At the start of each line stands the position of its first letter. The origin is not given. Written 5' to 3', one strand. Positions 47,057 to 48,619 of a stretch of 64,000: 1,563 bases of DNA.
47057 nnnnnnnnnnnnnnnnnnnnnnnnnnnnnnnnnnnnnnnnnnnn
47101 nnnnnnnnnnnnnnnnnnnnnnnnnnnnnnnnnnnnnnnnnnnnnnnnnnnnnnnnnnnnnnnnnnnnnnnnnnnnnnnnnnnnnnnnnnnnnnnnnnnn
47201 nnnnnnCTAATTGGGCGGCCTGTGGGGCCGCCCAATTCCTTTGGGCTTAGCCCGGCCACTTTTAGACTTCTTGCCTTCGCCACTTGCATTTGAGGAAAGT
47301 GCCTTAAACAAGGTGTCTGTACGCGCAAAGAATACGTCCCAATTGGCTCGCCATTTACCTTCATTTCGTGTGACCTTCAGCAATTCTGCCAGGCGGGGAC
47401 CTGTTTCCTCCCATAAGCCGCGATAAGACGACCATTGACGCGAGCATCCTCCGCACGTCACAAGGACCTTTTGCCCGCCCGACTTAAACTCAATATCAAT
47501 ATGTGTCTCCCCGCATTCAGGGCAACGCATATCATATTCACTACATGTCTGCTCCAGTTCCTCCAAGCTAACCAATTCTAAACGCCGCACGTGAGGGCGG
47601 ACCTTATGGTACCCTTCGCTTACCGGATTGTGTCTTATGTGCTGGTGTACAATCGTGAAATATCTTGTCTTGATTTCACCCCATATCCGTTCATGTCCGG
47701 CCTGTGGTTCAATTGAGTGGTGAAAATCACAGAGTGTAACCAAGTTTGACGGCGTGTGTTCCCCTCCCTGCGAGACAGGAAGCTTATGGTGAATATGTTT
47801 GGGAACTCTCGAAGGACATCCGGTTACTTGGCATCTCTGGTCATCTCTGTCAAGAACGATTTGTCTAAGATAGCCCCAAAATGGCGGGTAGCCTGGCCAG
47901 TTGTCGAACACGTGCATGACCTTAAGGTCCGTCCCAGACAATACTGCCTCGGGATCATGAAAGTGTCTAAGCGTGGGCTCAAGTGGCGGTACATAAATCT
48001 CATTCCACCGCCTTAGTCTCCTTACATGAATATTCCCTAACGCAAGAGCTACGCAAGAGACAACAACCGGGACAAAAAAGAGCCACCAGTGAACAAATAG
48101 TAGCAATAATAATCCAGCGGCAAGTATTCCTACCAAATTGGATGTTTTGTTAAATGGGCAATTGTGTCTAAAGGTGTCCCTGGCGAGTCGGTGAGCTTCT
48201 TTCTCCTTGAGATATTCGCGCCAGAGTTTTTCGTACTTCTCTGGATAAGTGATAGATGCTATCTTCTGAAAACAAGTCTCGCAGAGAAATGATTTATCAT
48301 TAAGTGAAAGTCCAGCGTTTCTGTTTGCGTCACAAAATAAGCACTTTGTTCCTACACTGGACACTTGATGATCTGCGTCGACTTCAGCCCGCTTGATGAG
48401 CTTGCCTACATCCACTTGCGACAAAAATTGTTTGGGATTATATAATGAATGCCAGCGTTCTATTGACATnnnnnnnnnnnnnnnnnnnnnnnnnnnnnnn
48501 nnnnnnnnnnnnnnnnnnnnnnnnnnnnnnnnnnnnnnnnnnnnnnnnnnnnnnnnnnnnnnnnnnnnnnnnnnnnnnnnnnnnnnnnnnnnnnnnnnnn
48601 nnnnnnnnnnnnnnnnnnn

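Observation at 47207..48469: Low-GC island encoding a membrane-anchored Zn-ribbon/2TM/HNH/Zn-ribbon nuclease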

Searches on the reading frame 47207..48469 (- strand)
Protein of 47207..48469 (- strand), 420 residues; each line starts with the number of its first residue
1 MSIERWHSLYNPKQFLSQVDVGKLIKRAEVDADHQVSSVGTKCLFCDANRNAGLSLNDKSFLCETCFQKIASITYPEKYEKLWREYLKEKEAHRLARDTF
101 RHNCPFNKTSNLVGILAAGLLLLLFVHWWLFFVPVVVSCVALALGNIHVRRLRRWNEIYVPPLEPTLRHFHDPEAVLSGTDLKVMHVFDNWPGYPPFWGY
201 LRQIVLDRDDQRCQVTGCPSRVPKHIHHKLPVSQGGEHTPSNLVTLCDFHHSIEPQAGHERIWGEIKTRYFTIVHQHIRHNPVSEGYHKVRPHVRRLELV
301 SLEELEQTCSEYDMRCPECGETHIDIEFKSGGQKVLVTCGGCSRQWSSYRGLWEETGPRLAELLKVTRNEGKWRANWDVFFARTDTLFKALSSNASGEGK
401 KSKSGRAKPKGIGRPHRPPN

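Call 3: search_protein_families(library=pfam, proteins=[window:47207-48469:-], max_evalue=1)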
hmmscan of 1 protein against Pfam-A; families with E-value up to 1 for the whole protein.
window:47207-48469:- (420 aa): 7 families
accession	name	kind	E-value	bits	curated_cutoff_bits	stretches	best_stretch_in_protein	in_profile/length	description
PF01844.29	HNH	-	5.4e-06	26.9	21.4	1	220-247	11-37/47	HNH endonuclease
PF10764.14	Gin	-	0.00063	20.1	27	1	43-75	1-32/45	Inhibitor of sigma-G Gin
PF24042.1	DUF7351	-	0.028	14.6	31.2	0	314-349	2-34/177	Domain of unknown function (DUF7351)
PF14279.12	HNH_5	-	0.06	13.7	27.5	1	225-248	14-37/56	HNH endonuclease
PF03094.20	Mlo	-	0.11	11.2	24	1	79-157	106-182/483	Mlo family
PF05207.18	Zn_ribbon_CSL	-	0.25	11.5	29.2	1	300-343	3-47/55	CSL zinc finger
PF18912.6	DZR_2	-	0.6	10.4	27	1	42-76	9-37/56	Double zinc ribbon domain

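Call 4: search_protein_families(library=padloc, proteins=[window:47207-48469:-], max_evalue=1)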
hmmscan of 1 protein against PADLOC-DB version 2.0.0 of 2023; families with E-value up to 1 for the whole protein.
window:47207-48469:- (420 aa): 2 families
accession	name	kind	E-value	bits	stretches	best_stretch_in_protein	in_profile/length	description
PDLC02859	DpdF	-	2.7e-05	20.8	1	204-253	1-51/545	DpdF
PDLC03478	REase_II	-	0.039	11.7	1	202-248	101-152/219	Type II restriction enzyme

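Call 5: search_protein_families(library=ncbifam, proteins=[window:47207-48469:-], max_evalue=1)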
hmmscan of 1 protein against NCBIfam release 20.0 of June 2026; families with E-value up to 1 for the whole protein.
window:47207-48469:- (420 aa): 5 families
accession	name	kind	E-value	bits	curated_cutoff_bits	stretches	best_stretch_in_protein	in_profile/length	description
NF040563.1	guided_IscB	equivalog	2.9e-08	33.2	175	1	201-257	183-238/314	RNA-guided endonuclease IscB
NF011482.0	PRK14892.1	equivalog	0.00065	19.6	109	1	315-344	23-50/101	putative transcription elongation factor Elf1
NF047912.1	ECs_2282_CxxC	subfamily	0.0016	18.3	37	1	314-345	3-36/60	ECs_2282 family putative zinc-binding protein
TIGR00921.1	2A067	subfamily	0.29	9.1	351.9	1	106-145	194-235/733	hydrophobe/amphiphile efflux-3 (HAE3) family transporter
TIGR02098.1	MJ0042_CXXC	domain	0.44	10.3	20.9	1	314-347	3-36/38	MJ0042-type zinc finger domain-containing protein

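Call 7: find_homologous_proteins(query=window:47207-48469:-)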
Query window:47207-48469:- (420 aa): 310 proteins with E <= 0.001 among 8000 candidates; the best 120 are listed.
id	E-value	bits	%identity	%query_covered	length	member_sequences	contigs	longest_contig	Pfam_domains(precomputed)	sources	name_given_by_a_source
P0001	0.0e+0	1012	100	100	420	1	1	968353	PF01844.30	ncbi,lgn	-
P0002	1.8e-154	533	56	98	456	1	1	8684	PF01844.30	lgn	-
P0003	4.8e-144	499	52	97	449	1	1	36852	PF01844.30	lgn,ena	-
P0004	1.2e-141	491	52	96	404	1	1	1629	PF01844.30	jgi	-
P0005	1.2e-139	484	51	97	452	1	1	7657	PF01396.25,PF01844.30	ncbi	-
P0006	1.4e-139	484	50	95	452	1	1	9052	PF01396.25,PF01844.30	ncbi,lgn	ncbi:MAG: HNH endonuclease [Thermodesulfobacteriota bacterium]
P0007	1.9e-135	470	50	95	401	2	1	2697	PF01844.30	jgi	-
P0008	1.1e-134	468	51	94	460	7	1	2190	PF01844.30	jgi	jgi:5-methylcytosine-specific restriction endonuclease McrA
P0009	5.8e-134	465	49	95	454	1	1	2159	PF01844.30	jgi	jgi:ribosomal protein S27E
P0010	6.6e-134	465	47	99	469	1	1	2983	PF01396.25,PF01844.30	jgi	jgi:hypothetical protein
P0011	8.2e-134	465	49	93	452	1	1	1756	PF01844.30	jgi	-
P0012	1.4e-133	464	50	93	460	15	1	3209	-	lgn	-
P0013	2.8e-133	463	49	94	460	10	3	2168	PF01844.30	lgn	-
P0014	3.0e-133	463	49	96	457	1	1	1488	PF01844.30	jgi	jgi:hypothetical protein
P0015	3.1e-133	463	48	97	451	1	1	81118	PF01844.30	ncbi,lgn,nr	ncbi:MAG: HNH endonuclease signature motif containing protein [Deltaproteobacteria bacterium]|nr:HNH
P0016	6.4e-133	462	47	97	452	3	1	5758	PF01844.30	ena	-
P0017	7.6e-133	462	48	94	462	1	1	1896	PF01844.30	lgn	-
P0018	1.6e-132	461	50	94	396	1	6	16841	PF01844.30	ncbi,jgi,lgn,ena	-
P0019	1.1e-131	458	49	93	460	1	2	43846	PF01844.30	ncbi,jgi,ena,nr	ncbi:MAG: HNH endonuclease signature motif containing protein [Candidatus Electryonea clarkiae]|nr:H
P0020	4.5e-131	456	48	97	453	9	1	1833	PF01844.30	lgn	-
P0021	7.0e-131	455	47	96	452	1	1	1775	PF01844.30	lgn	-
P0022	2.7e-130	453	48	94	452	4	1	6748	PF01844.30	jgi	-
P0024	4.4e-130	453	50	97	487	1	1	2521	PF13719.11,PF01844.30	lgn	-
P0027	5.7e-130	452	49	94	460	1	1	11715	PF01844.30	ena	-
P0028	9.8e-130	451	47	97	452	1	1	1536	PF05129.19,PF01844.30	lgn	-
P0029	1.9e-129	451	49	94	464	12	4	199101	PF01844.30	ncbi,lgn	-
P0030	4.0e-129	449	48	93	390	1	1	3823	PF01844.30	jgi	-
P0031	4.0e-129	449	46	93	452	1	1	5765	PF01844.30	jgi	jgi:hypothetical protein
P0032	5.4e-129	449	49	93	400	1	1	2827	PF01844.30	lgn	-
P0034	6.2e-129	449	47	96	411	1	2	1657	PF01844.30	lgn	-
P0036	9.3e-129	448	47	96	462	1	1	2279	PF01844.30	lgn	-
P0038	1.7e-128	447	47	97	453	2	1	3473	PF01844.30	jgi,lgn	jgi:ssDNA-binding Zn-finger/Zn-ribbon topoisomerase 1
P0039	1.7e-128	447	48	93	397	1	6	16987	PF01844.30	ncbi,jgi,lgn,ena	-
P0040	2.3e-128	447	47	97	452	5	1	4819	PF01844.30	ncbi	-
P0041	4.6e-128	446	48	92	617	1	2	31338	PF01844.30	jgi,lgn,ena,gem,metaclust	metaclust:\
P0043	5.3e-128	446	46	97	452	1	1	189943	PF01844.30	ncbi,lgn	ncbi:MAG: HNH endonuclease signature motif containing protein [Desulfobaccales bacterium]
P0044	1.3e-127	444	47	95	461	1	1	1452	PF01844.30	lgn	-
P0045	1.6e-127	444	49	91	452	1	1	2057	PF01396.25,PF01844.30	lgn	-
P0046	2.2e-127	444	49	94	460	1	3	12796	PF01844.30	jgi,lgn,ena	-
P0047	5.5e-127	442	48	98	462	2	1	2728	PF01844.30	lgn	-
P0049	1.5e-126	441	46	97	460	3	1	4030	PF01844.30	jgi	jgi:hypothetical protein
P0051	2.6e-126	440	46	96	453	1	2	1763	PF01844.30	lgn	-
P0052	2.7e-126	440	48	93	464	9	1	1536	PF01844.30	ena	-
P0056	6.3e-126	439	48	93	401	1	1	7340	PF01844.30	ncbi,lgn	-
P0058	1.8e-125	437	45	100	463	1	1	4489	PF01844.30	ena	-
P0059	3.6e-125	436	48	90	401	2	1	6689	PF01844.30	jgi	jgi:hypothetical protein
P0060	4.7e-125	436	45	98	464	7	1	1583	PF01844.30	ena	-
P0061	9.8e-125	435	46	97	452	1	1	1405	PF01844.30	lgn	-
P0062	2.8e-124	433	47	94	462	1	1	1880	PF01844.30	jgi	-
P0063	3.0e-124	433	46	96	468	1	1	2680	PF01844.30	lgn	-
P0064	3.5e-124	433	48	93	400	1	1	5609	PF01844.30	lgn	-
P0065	4.5e-124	433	46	98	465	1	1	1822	PF01844.30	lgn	-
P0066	7.3e-124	432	46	92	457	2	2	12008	PF01844.30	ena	-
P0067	9.2e-124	432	46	98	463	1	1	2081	PF01844.30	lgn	-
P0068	9.2e-124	432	46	95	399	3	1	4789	PF01844.30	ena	-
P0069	1.3e-123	431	48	96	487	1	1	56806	PF13719.11,PF01844.30,PF13717.12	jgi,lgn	-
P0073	3.0e-123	430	46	93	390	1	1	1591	PF01844.30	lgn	-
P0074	3.9e-123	430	46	96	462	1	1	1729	PF01844.30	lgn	-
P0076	6.9e-123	429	45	92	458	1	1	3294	PF01844.30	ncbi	-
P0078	8.1e-123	429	45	96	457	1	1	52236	PF01844.30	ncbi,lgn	-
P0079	1.3e-122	428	47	96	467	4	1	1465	PF01844.30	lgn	-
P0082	2.1e-122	427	48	91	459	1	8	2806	PF01844.30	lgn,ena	-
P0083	2.6e-122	427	45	99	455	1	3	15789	PF01844.30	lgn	-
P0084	3.6e-122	427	47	96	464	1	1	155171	PF01844.30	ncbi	-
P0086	5.3e-122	426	44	97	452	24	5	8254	PF01844.30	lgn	-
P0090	2.1e-121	424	44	98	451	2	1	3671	PF01396.25,PF01844.30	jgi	-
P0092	3.6e-121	423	45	97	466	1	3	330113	PF01844.30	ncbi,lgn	-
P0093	6.6e-121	422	45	96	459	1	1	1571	PF01844.30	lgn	-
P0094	1.6e-120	421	46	92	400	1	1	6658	PF01844.30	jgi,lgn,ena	-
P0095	3.4e-120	420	44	96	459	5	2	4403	PF01844.30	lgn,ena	-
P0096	4.4e-120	420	45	93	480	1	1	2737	PF01844.30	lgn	-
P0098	9.1e-120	419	47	91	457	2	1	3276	PF01844.30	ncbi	-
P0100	1.9e-119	418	47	91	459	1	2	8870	PF01844.30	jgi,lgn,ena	-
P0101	2.6e-119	417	46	93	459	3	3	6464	PF01844.30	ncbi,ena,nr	ncbi:MAG TPA: HNH endonuclease signature motif containing protein [Methylophilaceae bacterium]|nr:HN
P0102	5.9e-119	416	44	97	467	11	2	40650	PF01844.30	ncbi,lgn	-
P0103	1.2e-118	415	44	94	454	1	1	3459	PF01844.30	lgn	-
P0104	1.3e-118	415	48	90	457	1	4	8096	PF01844.30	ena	-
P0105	1.4e-118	415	45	98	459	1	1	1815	PF01844.30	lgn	-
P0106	1.5e-118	415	49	90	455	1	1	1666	PF01844.30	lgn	-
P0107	1.8e-118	414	44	95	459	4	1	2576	PF01844.30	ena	-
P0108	2.6e-118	414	46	96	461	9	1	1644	PF01844.30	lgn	-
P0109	3.7e-118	413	46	95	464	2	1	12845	PF01844.30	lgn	-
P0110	3.9e-118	413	46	91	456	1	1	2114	PF01844.30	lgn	-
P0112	2.0e-117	411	44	97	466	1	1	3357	PF01844.30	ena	-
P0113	2.2e-117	411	45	95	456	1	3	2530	PF01844.30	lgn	-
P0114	3.3e-117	410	46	91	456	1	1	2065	PF01844.30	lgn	-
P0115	3.4e-117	410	48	90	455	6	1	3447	PF01844.30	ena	-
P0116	7.1e-117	409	44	97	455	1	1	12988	PF01844.30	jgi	-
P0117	7.7e-117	409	42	98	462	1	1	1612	PF01844.30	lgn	-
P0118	8.4e-117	409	43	95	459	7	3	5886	PF01844.30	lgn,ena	-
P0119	9.3e-117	409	45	95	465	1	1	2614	PF01844.30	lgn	-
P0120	1.2e-116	408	44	98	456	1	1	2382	PF01844.30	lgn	-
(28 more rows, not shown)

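Call 9: find_encoding_contigs(protein=P0001, flank=10000, max_places=3)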
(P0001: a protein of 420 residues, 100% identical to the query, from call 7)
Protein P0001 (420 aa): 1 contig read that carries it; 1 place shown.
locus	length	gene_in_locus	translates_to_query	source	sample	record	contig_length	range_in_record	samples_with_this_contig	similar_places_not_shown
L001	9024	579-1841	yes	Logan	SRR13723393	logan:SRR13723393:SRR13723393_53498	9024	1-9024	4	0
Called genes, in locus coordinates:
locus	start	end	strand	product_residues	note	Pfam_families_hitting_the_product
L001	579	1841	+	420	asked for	PF01844:HNH (weak)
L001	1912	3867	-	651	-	PF08439:Peptidase_M3_N, PF01432:Peptidase_M3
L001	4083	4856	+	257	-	PF01026:TatD_DNase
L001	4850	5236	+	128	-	PF09969:DUF2203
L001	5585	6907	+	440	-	PF18962:Por_Secre_tail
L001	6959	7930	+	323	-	PF18962:Por_Secre_tail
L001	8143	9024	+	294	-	?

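Call 10: find_encoding_contigs(protein=P0015, flank=8000, max_places=3)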
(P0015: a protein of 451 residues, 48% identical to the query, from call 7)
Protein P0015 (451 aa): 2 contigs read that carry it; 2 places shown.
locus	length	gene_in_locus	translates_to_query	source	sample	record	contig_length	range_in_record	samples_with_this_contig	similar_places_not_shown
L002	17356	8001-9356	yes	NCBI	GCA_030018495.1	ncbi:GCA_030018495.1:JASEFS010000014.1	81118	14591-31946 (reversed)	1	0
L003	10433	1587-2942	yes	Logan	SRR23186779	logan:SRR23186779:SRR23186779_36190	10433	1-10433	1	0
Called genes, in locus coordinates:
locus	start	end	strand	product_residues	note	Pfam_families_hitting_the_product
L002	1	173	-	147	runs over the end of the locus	PF13686:DrsE_2, PF02635:DsrE (weak)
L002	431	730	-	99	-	PF12802:MarR_2 (weak), PF12840:HTH_20, PF01022:HTH_5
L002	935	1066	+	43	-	-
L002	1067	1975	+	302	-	PF13187:Fer4_9 (faint), PF00037:Fer4 (faint), PF12801:Fer4_5, PF12838:Fer4_7 (weak), PF13746:Fer4_18 (weak)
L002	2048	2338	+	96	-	PF00216:Bac_DNA_binding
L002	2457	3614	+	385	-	PF04055:Radical_SAM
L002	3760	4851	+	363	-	PF01926:MMR_HSR1, PF02421:FeoB_N (faint), PF06071:YchF-GTPase_C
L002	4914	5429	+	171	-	PF02559:CarD_TRCF_RID, PF21095:CarD_C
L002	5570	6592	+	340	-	PF27675:YCF81_N, PF01850:PIN (faint), PF01938:TRAM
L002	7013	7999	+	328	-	PF01479:S4, PF00849:PseudoU_synth_2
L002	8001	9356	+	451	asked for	PF01844:HNH (weak)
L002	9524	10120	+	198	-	PF01121:CoaE, PF13238:AAA_18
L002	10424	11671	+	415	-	PF07498:Rho_N, PF07497:Rho_RNA_bind, PF00006:ATP-synt_ab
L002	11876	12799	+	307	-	PF00753:Lactamase_B, PF12706:Lactamase_B_2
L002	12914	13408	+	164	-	PF13302:Acetyltransf_3, PF00583:Acetyltransf_1, PF13420:Acetyltransf_4, PF13508:Acetyltransf_7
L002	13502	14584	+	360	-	PF16575:CLP1_P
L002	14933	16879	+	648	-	PF20245:DUF6600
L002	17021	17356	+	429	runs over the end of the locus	PF03952:Enolase_N, PF00113:Enolase_C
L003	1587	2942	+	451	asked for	PF01844:HNH (weak)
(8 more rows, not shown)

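Call 11: find_encoding_contigs(protein=P0029, flank=8000, max_places=4)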
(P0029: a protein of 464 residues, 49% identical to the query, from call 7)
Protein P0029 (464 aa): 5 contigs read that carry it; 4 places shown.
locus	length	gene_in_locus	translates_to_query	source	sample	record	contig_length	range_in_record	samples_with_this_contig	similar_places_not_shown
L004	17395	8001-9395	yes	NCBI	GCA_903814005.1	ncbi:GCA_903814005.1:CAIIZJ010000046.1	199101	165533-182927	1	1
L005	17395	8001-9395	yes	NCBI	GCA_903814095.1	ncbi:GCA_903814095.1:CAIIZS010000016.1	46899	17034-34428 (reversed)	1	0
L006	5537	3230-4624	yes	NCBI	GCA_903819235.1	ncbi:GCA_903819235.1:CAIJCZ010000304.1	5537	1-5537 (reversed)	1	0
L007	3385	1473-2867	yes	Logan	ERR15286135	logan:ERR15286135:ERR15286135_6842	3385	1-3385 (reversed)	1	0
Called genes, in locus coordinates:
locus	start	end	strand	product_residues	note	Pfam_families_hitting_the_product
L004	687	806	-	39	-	-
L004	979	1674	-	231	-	PF00215:OMPdecase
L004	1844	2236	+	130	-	PF04828:GFA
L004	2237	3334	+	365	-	PF01264:Chorismate_synt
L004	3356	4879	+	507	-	PF00916:Sulfate_transp, PF16983:MFS_MOT1 (weak), PF01740:STAS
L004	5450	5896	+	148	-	PF02367:TsaE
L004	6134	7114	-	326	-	PF13495:Phage_int_SAM_4, PF00589:Phage_integrase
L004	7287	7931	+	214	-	-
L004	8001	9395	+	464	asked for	PF01844:HNH (weak)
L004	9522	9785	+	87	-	PF02826:2-Hacid_dh_C (weak)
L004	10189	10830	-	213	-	PF04055:Radical_SAM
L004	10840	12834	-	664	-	PF00270:DEAD (faint), PF04851:ResIII, PF17757:UvrB_inter, PF27431:UvrB_3rd, PF00271:Helicase_C, PF12344:UvrB, PF02151:UVR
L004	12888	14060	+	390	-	PF12897:Asp_aminotransf (faint), PF00155:Aminotran_1_2, PF01053:Cys_Met_Meta_PP (faint), PF01041:DegT_DnrJ_EryC1 (weak)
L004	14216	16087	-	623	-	PF13727:CoA_binding_3, PF00106:adh_short (weak), PF01073:3Beta_HSD, PF01370:Epimerase, PF02719:Polysacc_synt_2, PF04321:RmlD_sub_bind, PF16363:GDP_Man_Dehyd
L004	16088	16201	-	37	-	-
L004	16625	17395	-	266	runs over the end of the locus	PF03328:HpcH_HpaI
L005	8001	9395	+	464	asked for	PF01844:HNH (weak)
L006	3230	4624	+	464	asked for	PF01844:HNH (weak)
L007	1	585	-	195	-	?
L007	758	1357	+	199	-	-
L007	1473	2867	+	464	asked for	PF01844:HNH (weak)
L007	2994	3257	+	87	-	PF02826:2-Hacid_dh_C (weak)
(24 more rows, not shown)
